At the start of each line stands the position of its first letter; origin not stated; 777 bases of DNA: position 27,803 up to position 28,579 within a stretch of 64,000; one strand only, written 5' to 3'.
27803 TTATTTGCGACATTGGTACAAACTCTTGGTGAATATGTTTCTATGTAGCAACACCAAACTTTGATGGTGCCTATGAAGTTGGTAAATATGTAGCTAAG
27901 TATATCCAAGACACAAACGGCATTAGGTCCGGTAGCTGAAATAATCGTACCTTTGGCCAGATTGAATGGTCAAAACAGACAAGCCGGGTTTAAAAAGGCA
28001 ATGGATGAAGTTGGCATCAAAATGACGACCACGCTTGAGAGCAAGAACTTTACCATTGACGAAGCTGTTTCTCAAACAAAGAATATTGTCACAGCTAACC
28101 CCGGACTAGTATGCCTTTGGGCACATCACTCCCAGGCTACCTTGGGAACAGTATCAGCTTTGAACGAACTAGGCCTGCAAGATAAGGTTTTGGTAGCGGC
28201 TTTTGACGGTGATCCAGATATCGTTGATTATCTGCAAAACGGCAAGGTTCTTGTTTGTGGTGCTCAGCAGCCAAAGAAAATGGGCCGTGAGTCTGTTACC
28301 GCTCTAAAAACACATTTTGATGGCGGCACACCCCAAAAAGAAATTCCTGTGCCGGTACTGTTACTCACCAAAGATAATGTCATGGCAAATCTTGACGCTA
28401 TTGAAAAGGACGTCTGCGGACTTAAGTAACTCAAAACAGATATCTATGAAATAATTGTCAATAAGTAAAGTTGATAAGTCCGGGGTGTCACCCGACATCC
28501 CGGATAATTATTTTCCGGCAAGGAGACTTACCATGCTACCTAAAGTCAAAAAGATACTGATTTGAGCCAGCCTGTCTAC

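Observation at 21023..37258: A 16-kb run in which nearly every gene is broken while the other 48 kb is clean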

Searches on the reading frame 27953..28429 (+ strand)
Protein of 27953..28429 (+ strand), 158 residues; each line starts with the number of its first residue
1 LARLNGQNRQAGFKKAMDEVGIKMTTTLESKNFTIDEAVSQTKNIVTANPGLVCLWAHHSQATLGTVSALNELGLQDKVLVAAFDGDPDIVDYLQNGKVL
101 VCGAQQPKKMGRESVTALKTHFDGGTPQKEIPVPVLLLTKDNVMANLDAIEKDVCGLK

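Call 5: search_protein_families(library=pfam, proteins=[window:27953-28429:+])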
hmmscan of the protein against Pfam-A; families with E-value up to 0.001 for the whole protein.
window:27953-28429:+ (158 aa): 2 families
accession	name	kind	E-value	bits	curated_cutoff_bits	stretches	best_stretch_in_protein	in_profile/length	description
PF13407.12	Peripla_BP_4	-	2.9e-18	66.8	35.1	1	5-124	135-256/258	Periplasmic binding protein domain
PF13377.12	Peripla_BP_3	-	7.7e-07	29.8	26.5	1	6-130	26-154/167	Periplasmic binding protein-like domain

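Call 8: find_related_loci(query=window:27953-28429:+, collection=genome_contigs, flank=10000)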
Query window:27953-28429:+ (158 aa) in genome_contigs; peptide patterns used: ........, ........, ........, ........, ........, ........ (x = any residue, [..] = any of these).
66 stretches matched a pattern; 2 encode a relative of the query (tblastn E <= 1e-3); 1 distinct loci.
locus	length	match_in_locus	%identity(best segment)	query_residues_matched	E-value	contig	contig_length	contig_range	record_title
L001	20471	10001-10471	90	1-157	8e-97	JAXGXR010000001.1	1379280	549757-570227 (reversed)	MAG: Clostridia bacterium isolate AnMBR.bin495 bin495_1, whole genome shotgun sequence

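Call 17: find_related_loci(query=window:27953-28429:+, collection=metagenome_contigs, flank=10000)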
Query window:27953-28429:+ (158 aa) in metagenome_contigs; peptide patterns used: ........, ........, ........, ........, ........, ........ (x = any residue, [..] = any of these).
118 stretches matched a pattern, but none encodes a relative of the query by tblastn (E <= 1e-3).
